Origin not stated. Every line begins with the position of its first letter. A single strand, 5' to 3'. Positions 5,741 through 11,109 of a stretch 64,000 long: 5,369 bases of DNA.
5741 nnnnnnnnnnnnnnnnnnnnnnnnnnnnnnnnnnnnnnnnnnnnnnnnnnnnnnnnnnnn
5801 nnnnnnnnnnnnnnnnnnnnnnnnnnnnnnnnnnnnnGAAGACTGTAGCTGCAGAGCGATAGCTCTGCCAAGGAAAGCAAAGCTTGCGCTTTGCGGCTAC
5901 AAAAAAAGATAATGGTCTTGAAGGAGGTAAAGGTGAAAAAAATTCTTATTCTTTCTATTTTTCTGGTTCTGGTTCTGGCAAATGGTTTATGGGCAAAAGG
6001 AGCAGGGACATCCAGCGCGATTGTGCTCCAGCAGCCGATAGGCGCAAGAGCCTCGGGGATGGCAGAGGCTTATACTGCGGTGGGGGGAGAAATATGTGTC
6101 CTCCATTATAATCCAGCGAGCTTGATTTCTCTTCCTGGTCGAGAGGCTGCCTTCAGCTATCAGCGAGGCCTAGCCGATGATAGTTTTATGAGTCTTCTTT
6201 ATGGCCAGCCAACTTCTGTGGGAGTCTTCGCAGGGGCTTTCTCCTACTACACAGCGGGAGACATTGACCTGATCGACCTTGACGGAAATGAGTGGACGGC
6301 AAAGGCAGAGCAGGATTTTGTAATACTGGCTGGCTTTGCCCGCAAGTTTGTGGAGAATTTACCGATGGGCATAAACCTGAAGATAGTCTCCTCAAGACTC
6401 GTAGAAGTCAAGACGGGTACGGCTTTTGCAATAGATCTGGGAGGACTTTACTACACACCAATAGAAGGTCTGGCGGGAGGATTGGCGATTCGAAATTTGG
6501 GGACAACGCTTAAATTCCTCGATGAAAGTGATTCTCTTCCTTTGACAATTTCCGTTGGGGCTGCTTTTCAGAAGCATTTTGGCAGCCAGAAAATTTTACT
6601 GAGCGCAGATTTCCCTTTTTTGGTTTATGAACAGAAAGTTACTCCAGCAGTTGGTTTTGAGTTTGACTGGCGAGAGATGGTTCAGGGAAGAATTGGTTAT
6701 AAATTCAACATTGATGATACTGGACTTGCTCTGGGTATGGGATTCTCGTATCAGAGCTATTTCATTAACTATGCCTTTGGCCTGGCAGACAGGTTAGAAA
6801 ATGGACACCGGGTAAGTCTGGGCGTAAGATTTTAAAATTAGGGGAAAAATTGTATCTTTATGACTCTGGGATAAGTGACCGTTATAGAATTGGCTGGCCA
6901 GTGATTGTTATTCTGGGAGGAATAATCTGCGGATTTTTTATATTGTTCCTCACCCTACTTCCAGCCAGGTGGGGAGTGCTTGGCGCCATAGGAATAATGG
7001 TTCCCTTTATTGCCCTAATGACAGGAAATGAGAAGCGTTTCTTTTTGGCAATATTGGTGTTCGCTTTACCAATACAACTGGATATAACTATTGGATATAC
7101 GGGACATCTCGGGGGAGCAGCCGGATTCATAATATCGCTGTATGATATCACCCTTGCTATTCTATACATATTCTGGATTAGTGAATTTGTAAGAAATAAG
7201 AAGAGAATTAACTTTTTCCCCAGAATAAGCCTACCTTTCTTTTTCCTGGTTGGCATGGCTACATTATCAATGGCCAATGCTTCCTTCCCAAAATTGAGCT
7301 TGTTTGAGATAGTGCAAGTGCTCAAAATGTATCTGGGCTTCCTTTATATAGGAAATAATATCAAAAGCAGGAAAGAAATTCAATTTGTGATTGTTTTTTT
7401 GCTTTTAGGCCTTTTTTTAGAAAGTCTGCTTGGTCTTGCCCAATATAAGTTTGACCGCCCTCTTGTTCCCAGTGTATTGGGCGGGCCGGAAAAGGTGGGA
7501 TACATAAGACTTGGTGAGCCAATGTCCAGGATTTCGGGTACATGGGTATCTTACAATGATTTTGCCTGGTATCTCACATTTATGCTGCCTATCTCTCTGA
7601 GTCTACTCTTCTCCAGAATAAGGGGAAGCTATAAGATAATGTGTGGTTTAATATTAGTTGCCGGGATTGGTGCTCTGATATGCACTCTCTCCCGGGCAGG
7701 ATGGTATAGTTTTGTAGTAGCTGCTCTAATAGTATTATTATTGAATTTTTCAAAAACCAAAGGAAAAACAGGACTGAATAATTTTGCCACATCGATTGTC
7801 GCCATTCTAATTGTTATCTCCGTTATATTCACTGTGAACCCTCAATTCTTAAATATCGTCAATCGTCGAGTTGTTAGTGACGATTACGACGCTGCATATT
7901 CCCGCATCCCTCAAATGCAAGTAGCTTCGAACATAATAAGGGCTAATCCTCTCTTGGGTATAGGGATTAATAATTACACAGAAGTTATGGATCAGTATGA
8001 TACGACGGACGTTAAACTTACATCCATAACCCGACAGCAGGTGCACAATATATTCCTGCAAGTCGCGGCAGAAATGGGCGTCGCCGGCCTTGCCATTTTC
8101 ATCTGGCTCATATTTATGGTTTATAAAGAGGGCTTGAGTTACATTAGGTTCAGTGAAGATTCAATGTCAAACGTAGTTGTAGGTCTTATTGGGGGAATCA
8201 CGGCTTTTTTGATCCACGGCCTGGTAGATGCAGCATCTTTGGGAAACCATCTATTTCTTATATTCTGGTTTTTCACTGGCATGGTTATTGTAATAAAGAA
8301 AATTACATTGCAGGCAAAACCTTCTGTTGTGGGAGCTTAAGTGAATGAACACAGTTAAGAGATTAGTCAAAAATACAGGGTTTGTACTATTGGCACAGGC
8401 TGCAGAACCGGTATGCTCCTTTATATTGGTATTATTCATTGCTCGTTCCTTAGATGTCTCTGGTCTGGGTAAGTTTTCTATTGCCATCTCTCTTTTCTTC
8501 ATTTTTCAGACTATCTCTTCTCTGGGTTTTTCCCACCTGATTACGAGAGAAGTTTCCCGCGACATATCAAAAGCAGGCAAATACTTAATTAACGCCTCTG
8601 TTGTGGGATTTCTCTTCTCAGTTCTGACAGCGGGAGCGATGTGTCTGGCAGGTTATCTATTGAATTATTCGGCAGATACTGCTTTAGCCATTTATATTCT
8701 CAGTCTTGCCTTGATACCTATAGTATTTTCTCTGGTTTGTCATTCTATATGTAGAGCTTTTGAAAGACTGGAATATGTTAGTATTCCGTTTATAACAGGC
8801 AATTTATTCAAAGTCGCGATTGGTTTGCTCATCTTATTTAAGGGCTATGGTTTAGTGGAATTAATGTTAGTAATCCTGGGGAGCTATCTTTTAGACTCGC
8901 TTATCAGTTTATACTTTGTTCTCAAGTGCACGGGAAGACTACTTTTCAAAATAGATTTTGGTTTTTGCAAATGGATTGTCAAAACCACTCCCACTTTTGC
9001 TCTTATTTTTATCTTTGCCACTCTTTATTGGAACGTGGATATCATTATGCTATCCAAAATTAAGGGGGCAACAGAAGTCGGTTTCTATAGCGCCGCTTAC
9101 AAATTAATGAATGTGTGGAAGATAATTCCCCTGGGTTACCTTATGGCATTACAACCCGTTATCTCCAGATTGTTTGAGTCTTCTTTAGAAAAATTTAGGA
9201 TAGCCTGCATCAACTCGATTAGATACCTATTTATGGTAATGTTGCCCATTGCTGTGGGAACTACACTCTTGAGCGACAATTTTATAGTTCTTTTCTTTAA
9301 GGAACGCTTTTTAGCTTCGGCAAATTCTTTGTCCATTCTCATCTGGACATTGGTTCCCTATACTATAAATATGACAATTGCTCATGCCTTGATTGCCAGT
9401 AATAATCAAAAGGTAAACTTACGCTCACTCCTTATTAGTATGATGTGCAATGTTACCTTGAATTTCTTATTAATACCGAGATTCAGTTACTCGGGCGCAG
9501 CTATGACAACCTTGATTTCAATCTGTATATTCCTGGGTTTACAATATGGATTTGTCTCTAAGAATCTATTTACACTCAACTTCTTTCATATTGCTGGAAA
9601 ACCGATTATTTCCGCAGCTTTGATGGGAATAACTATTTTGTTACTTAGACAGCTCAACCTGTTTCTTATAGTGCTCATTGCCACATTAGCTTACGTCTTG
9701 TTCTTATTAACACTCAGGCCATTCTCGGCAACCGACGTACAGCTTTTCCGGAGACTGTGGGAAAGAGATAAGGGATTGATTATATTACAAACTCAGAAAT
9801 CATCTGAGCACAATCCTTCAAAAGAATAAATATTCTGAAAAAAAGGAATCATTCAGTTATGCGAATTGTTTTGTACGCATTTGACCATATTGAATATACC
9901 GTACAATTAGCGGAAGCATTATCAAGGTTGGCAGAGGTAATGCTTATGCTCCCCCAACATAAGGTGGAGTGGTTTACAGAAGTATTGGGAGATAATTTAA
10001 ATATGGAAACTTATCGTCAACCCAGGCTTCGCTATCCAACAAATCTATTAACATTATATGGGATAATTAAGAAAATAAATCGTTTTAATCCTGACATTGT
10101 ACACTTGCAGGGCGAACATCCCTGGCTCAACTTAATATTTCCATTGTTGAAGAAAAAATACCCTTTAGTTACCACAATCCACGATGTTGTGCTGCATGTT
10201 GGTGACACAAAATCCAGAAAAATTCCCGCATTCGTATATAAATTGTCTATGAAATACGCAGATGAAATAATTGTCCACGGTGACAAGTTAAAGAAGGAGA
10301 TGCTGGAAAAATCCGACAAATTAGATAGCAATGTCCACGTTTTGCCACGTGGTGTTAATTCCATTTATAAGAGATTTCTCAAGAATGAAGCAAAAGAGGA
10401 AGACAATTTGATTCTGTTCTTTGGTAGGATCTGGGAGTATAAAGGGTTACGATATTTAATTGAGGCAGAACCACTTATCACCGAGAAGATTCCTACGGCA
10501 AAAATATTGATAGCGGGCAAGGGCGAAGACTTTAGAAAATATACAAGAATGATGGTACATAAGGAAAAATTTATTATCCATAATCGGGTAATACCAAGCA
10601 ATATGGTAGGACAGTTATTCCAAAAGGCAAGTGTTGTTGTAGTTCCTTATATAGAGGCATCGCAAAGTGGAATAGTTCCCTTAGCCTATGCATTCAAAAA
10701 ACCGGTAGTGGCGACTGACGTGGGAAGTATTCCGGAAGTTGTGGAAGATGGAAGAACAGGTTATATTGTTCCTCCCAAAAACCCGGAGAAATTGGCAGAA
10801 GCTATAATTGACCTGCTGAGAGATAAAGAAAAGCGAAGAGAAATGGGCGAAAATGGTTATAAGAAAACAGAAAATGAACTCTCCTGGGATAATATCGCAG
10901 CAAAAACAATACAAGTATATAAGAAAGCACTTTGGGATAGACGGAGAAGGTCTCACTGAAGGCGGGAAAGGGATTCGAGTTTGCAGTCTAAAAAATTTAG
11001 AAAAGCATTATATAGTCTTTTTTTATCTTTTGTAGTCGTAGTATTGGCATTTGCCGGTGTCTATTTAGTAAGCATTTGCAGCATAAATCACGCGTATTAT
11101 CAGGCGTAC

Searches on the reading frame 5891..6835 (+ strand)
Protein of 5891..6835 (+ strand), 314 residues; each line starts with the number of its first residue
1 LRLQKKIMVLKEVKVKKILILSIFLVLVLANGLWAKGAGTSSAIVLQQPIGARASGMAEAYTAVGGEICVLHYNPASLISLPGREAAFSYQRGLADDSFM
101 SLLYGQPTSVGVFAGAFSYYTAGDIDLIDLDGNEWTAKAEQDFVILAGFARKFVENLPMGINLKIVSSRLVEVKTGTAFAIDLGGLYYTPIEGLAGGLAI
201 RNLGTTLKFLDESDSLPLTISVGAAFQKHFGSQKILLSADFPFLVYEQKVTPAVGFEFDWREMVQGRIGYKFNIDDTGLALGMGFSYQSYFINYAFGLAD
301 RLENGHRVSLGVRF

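Call 35: search_protein_families(library=pfam, proteins=[window:5891-6835:+], max_evalue=0.0001)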
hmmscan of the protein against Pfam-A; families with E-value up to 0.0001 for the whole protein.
window:5891-6835:+ (314 aa): 1 family
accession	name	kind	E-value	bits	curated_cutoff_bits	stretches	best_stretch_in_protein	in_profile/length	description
PF19572.5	PorV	-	1.2e-05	25.4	27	1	50-238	20-230/243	Type IX secretion system protein PorV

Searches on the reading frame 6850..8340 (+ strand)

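Call 35: search_protein_families(library=pfam, proteins=[window:6850-8340:+], max_evalue=0.0001)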
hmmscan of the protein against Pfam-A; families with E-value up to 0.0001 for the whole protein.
window:6850-8340:+ (496 aa): 1 family
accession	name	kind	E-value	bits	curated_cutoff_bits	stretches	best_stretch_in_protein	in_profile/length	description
PF04932.20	Wzy_C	-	4.2e-23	82.2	31.7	1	268-418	2-149/149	O-Antigen ligase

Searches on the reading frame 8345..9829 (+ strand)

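Call 35: search_protein_families(library=pfam, proteins=[window:8345-9829:+], max_evalue=0.0001)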
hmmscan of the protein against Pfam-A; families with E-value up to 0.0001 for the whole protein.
window:8345-9829:+ (494 aa): 4 families
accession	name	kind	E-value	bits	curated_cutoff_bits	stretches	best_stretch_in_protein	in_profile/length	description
PF01943.22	Polysacc_synt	-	5e-30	105.3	28.2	1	7-277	1-274/274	Polysaccharide biosynthesis protein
PF01554.23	MatE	-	2.3e-11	44.1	24.9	1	219-375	3-161/161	MatE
PF13440.11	Polysacc_synt_3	-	1.4e-10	41.3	23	1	32-325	2-291/293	Polysaccharide biosynthesis protein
PF03023.19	MurJ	-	3e-06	26.6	27.4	1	94-440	73-438/451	Lipid II flippase MurJ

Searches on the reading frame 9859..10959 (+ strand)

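Call 4: search_protein_families(library=pfam, proteins=[window:9859-10959:+], max_evalue=0.01)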
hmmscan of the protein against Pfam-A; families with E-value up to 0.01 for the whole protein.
window:9859-10959:+ (366 aa): 6 families
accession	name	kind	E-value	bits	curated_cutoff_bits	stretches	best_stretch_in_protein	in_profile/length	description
PF00534.26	Glycos_transf_1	-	2.4e-32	112.3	26.4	1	175-335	8-171/172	Glycosyl transferases group 1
PF13692.12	Glyco_trans_1_4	-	1.7e-31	109.8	27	1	183-322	2-142/142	Glycosyl transferases group 1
PF13439.12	Glyco_transf_4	-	7.9e-16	59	28.5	1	13-167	7-167/170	Glycosyltransferase Family 4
PF13579.12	Glyco_trans_4_4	-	1.2e-07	32.7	29.7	1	13-165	6-158/158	Glycosyl transferase 4-like domain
PF13477.12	Glyco_trans_4_2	-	2.6e-07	31.3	23.4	1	11-140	10-138/139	Glycosyl transferase 4-like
PF13524.12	Glyco_trans_1_2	-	5.6e-07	30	25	1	212-350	13-142/144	Glycosyl transferase-like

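Call 73: search_protein_families(library=ncbifam, proteins=[window:9859-10959:+], max_evalue=1e-10)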
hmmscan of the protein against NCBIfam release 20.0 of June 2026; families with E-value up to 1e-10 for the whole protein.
window:9859-10959:+ (366 aa): 14 families
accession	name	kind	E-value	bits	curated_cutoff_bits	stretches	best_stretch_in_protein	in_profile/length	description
TIGR02149.1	glgA_Coryne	subfamily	2.7e-31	109.1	302.4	1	101-357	107-390/391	glycogen synthase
TIGR03449.1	mycothiol_MshA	equivalog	5.4e-23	81.5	462.5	1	105-359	136-405/406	D-inositol-3-phosphate glycosyltransferase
NF041876.1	EPS_EpsE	equivalog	3.2e-22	79.3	400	1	131-347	159-386/389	exopolysaccharide biosynthesis GT4 family glycosyltransferase EpsE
TIGR04063.1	stp3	hypoth_equivalog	7.8e-22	77.7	442.05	1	130-357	154-395/397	TIGR04063 family PEP-CTERM/XrtA system glycosyltransferase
TIGR03088.1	stp2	hypoth_equivalog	1.4e-19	70.4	409.05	1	175-358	187-374/374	TIGR03088 family PEP-CTERM/XrtA system glycosyltransferase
NF047684.1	TeichurnBiosyTuaC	equivalog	5.8e-19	68.3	550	1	98-357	130-389/391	teichuronic acid biosynthesis protein TuaC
TIGR03999.1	thiol_BshA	equivalog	1.5e-18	66.9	273.7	1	99-357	112-373/375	N-acetyl-alpha-D-glucosaminyl L-malate synthase BshA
NF047880.1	glyco_SdgA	exception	1.3e-17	63.5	800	1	79-347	218-480/488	serine-aspartate repeat adhesin O-glycosyltransferase SdgA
NF038229.1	Glyco4_Geo_Pelo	equivalog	4.8e-17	62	400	1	69-357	47-336/338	GPMC system family 4 glycosyltransferase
TIGR04157.1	glyco_rSAM_CFB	subfamily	5.1e-16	58.7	400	1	131-354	167-406/406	TIGR04157 family glycosyltransferase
NF038295.1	EPS_HpsP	equivalog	5.3e-16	58.6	550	1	161-356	180-386/388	hormogonium polysaccharide biosynthesis glycosyltransferase HpsP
NF038298.1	EPS_HpsO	equivalog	2.8e-14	52.7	575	1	156-356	167-386/388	hormogonium polysaccharide biosynthesis glycosyltransferase HpsO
NF038011.1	PelF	equivalog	1.4e-12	47.5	100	1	128-339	252-474/489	GT4 family glycosyltransferase PelF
NF053787.1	GlcN_PG_synth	equivalog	4.8e-11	42.1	480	1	178-356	193-358/361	N-acetylglucosaminyl phosphatidylglycerol synthase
